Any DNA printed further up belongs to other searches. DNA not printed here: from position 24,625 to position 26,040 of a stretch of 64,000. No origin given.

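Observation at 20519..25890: Probable PilT pseudo-ATPase heading a MoxR-DUF58-transglutaminase operon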

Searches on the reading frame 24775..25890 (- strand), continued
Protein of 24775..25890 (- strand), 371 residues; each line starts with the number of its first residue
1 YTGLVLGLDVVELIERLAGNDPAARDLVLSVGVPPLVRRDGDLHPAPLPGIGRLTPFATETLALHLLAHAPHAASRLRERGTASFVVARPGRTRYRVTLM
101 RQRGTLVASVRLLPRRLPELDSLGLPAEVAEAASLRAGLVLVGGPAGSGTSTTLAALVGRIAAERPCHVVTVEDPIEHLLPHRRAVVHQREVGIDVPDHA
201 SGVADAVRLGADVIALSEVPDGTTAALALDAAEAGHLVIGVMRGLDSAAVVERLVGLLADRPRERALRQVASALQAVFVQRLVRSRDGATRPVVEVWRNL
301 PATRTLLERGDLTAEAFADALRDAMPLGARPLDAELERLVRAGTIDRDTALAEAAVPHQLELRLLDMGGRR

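Call 73: find_homologous_proteins(query=P0140, max_evalue=1e-40)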
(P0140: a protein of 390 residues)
Query P0140 (390 aa): 229 proteins with E <= 1e-40 among 8000 candidates; the best 120 are listed.
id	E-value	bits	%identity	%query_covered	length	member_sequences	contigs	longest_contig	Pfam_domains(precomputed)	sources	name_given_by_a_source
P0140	5.1e-249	843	100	100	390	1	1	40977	PF00437.27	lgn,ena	-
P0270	8.8e-137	474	59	97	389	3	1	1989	PF00437.27,PF13191.13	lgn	-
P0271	2.2e-127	443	53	97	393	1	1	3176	PF00437.27,PF13191.13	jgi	jgi:twitching motility protein PilT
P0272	1.0e-125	438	54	100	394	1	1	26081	PF00437.27,PF25199.2,PF13191.13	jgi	jgi:twitching motility protein PilT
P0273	5.1e-125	435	52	98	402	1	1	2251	PF00437.27,PF13191.13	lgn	-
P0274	1.2e-120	421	52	94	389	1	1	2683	PF00437.27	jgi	-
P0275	1.8e-120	421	53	100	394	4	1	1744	PF00437.27,PF13191.13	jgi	jgi:twitching motility protein PilT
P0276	3.3e-106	374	49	95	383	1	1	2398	PF00437.27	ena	-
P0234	1.9e-105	371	58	77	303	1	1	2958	PF00437.27,PF13191.13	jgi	jgi:twitching motility protein PilT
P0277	1.2e-100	355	48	93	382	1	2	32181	PF00437.27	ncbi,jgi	jgi:twitching motility protein PilT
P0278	1.4e-98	349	46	94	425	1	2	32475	PF00437.27,PF13191.13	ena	-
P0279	4.8e-96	340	46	89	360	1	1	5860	PF00437.27,PF13191.13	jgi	jgi:twitching motility protein PilT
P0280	1.4e-95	339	49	85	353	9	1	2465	PF00437.27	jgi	jgi:twitching motility protein PilT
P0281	5.8e-92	327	44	92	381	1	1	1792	PF00437.27,PF13191.13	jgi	jgi:twitching motility protein PilT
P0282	2.6e-88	315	42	95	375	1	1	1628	PF00437.27,PF25199.2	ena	-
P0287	8.5e-86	306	44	87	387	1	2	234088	PF00437.27,PF13191.13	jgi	jgi:twitching motility protein PilT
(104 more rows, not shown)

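Call 75: find_encoding_contigs(protein=P0140, flank=7000, max_places=1)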
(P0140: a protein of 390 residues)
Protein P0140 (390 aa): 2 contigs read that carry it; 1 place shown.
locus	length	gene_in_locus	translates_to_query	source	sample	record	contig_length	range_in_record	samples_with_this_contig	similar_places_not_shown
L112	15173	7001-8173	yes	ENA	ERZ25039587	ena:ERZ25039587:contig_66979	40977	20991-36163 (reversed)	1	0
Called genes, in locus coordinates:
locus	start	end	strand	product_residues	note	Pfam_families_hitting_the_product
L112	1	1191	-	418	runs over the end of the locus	PF12704:MacB_PCD, PF02687:FtsX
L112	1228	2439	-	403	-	PF00364:Biotin_lipoyl (faint), PF25917:BSH_RND, PF25919:BSH_CusB (faint), PF25973:BSH_CzcB, PF25984:BSH_YknX (weak), PF25954:Beta-barrel_RND_2, PF25990:Beta-barrel_YknX, PF26002:Beta-barrel_AprE (weak)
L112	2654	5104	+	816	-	PF04945:YHS, PF19335:HMBD, PF00122:E1-E2_ATPase, PF00702:Hydrolase, PF08282:Hydrolase_3 (faint), PF12710:HAD (faint)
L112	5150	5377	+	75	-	-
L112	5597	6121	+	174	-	-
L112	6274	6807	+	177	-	-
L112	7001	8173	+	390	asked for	PF00437:T2SSE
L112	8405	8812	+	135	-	-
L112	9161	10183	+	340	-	PF01554:MatE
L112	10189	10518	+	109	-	PF01554:MatE (weak)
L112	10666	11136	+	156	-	PF01625:PMSR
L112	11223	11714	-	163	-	-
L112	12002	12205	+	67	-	PF00313:CSD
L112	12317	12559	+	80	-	-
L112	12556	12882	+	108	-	-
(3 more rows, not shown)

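Call 76: find_encoding_contigs(protein=P0272, flank=7000, max_places=1)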
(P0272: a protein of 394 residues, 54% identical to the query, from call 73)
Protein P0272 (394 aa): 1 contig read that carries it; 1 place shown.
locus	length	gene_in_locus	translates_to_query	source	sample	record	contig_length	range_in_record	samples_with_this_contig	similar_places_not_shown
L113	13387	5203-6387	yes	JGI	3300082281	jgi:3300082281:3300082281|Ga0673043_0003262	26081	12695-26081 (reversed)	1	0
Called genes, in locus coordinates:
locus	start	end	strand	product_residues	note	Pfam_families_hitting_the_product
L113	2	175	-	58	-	?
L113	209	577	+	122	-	-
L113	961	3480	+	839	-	PF04945:YHS, PF19335:HMBD, PF00122:E1-E2_ATPase, PF00702:Hydrolase, PF08282:Hydrolase_3 (faint), PF12710:HAD (weak)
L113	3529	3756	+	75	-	-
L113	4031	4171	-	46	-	-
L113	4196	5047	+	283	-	PF00578:AhpC-TSA, PF08534:Redoxin, PF00085:Thioredoxin (weak), PF13098:Thioredoxin_2 (weak), PF13905:Thioredoxin_8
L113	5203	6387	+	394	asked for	PF00437:T2SSE, PF13191:AAA_16, PF25199:nSTAND_NTPase5 (faint)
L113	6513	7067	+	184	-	PF02652:Lactate_perm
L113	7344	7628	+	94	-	-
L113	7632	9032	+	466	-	PF01425:Amidase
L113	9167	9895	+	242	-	PF00487:FA_desaturase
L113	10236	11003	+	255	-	PF13489:Methyltransf_23, PF01209:Ubie_methyltran, PF13847:Methyltransf_31, PF08241:Methyltransf_11, PF08242:Methyltransf_12, PF13649:Methyltransf_25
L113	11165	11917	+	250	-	PF13468:Glyoxalase_3 (weak)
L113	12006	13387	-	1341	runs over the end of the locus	PF25778:DUF7948, PF06739:SBBP (weak), PF12371:TMEM131_like_N (faint), PF22073:Cep192_D4, PF22544:HYDIN_VesB_CFA65-like_Ig (weak), PF22073:Cep192_D4 (weak), PF22544:HYDIN_VesB_CFA65-like_Ig (weak), PF22073:Cep192_D4 (weak), +1 more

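Call 77: find_encoding_contigs(protein=P0287, flank=7000, max_places=1)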
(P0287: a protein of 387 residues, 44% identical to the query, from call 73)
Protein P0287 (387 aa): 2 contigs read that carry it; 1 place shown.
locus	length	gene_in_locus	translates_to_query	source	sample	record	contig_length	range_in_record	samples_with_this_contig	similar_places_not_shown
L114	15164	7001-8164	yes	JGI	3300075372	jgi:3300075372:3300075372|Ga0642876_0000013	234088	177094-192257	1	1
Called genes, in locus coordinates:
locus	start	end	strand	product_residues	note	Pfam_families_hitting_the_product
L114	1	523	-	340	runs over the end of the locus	PF00535:Glycos_transf_2, PF13506:Glyco_transf_21 (weak), PF13641:Glyco_tranf_2_3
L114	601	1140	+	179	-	PF00578:AhpC-TSA, PF08534:Redoxin, PF00085:Thioredoxin (faint), PF13905:Thioredoxin_8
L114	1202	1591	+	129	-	PF02583:Trns_repr_metal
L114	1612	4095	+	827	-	PF04945:YHS, PF19335:HMBD, PF00122:E1-E2_ATPase, PF00702:Hydrolase, PF08282:Hydrolase_3 (faint)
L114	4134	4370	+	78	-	-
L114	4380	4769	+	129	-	PF01042:Ribonuc_L-PSP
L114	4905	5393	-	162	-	PF13548:DUF4126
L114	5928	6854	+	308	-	PF00578:AhpC-TSA, PF08534:Redoxin, PF00085:Thioredoxin, PF13098:Thioredoxin_2 (weak), PF13905:Thioredoxin_8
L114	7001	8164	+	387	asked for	PF00437:T2SSE, PF13191:AAA_16 (weak)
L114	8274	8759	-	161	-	-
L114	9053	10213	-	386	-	PF00072:Response_reg, PF01339:CheB_methylest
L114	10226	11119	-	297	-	PF08668:HDOD, PF01966:HD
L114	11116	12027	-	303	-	PF03705:CheR_N, PF01739:CheR, PF08242:Methyltransf_12 (faint)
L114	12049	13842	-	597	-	PF01627:Hpt, PF02895:H-kinase_dim, PF02518:HATPase_c, PF01584:CheW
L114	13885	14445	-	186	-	PF01584:CheW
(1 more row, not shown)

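Call 93: search_protein_families(library=padloc, proteins=[window:24775-25890:-], max_evalue=0.001)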
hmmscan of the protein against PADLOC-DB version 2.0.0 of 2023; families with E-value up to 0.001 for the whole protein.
window:24775-25890:- (371 aa): 1 family
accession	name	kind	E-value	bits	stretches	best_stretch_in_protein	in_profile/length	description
PDLC04140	mad8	-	0.00037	18.1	1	137-275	27-128/314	mads_8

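Call 99: predict_structure(alignment_id=A2)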
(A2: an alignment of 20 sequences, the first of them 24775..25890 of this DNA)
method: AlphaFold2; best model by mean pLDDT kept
length: 371 residues; sequences in the alignment: 20
mean_pLDDT: 81.5   pTM: 0.76
mean pLDDT of the five models: 81.5, 81.4, 81.4, 80.8, 80.4
residues with pLDDT >= 90: 142; 70-90: 153; 50-70: 59; < 50: 17
segments of 3 or more residues with pLDDT < 50: 1-7, 190-196, 369-371
pLDDT, mean of each block of 10 residues (from residue 1): 44 64 71 79 71 79 81 76 71 73 82 75 91 95 86 86 82 58 54 53 85 88 94 95 93 94 93 96 86 94 89 93 93 94 93 91 75 36
secondary structure, 60 per line:
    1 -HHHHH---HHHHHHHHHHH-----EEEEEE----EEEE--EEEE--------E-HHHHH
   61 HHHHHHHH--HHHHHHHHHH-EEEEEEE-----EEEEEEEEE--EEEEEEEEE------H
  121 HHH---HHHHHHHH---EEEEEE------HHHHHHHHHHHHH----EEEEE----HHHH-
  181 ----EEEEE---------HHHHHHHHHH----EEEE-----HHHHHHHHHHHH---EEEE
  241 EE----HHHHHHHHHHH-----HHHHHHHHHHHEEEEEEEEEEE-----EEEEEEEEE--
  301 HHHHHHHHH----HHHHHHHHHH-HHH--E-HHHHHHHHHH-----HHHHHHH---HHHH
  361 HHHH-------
elements in order: H2-6 H10-20 E26-31 E36-39 E42-45 H56-68 H71-80 E82-88 E94-102 E105-113 H120-123 H127-134 E138-143 H150-162 E167-171 H176-179 E185-189 H199-208 E213-216 H222-233 E237-242 H247-257 H263-273 E274-284 E290-298 H301-309 H314-323 H332-341 H347-353 H357-364

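Call 102: fold_search(model_id=the predicted structure, library=pdb)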
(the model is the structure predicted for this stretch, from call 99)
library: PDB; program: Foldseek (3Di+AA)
matches with E <= 10: 1803; with E <= 0.001: 378
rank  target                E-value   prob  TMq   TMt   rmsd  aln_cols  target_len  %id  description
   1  5fl3                  4.9e-34  1.00  0.78  0.81   4.2       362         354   35  PilT2 from Thermus thermophilus (released 2015-11-11)
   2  6ok2_F                1.4e-32  1.00  0.82  0.86   3.1       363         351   29  PilT4 from Geobacter metallireducens bound to ADP: C3ocococ conformation (released 2019-11-20)
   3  9n32_D                1.9e-32  1.00  0.74  0.78   4.4       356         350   28  PilU from Pseudomonas aeruginosa: C3ocococ conformation (released 2025-12-10)
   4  9n32_A                2.5e-32  1.00  0.73  0.77   4.8       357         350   28  PilU from Pseudomonas aeruginosa: C3ocococ conformation (released 2025-12-10)
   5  9n32_B                2.7e-32  1.00  0.74  0.78   4.7       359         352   28  PilU from Pseudomonas aeruginosa: C3ocococ conformation (released 2025-12-10)
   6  9n32_C                2.8e-32  1.00  0.76  0.80   4.1       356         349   28  PilU from Pseudomonas aeruginosa: C3ocococ conformation (released 2025-12-10)
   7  6ok2_A                3.6e-32  1.00  0.79  0.82   3.6       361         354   30  PilT4 from Geobacter metallireducens bound to ADP: C3ocococ conformation (released 2019-11-20)
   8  6ojy_A                5.1e-32  1.00  0.80  0.84   3.5       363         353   29  Methylated PilT4 from Geobacter metallireducens bound to sulfate: C3ocococ conformation (released 2019-11-20)
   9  6ojy_C                5.1e-32  1.00  0.80  0.83   3.6       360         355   29  Methylated PilT4 from Geobacter metallireducens bound to sulfate: C3ocococ conformation (released 2019-11-20)
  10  6ojz_D                9.1e-32  1.00  0.74  0.76   4.5       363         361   29  PilT4 from Geobacter metallireducens bound to ADP with partial occupancy: C3ocococ conformation (released 2019-11-20)
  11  6ojx_B                9.7e-32  1.00  0.82  0.86   3.2       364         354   29  PilT4 from Geobacter metallireducens bound to ATP (released 2019-11-20)
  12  6ojy_D                1.0e-31  1.00  0.83  0.87   3.1       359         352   29  Methylated PilT4 from Geobacter metallireducens bound to sulfate: C3ocococ conformation (released 2019-11-20)
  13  6ojx_A                1.2e-31  1.00  0.82  0.86   3.1       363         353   29  PilT4 from Geobacter metallireducens bound to ATP (released 2019-11-20)
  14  6ok2_D                2.1e-31  1.00  0.75  0.77   4.5       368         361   29  PilT4 from Geobacter metallireducens bound to ADP: C3ocococ conformation (released 2019-11-20)
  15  5zfq_A                2.9e-31  1.00  0.79  0.81   3.8       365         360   29  Crystal structure of PilT-4, a retraction ATPase motor of Type IV pilus , from Geobacter sulfurreducens (released 2018-09-19)
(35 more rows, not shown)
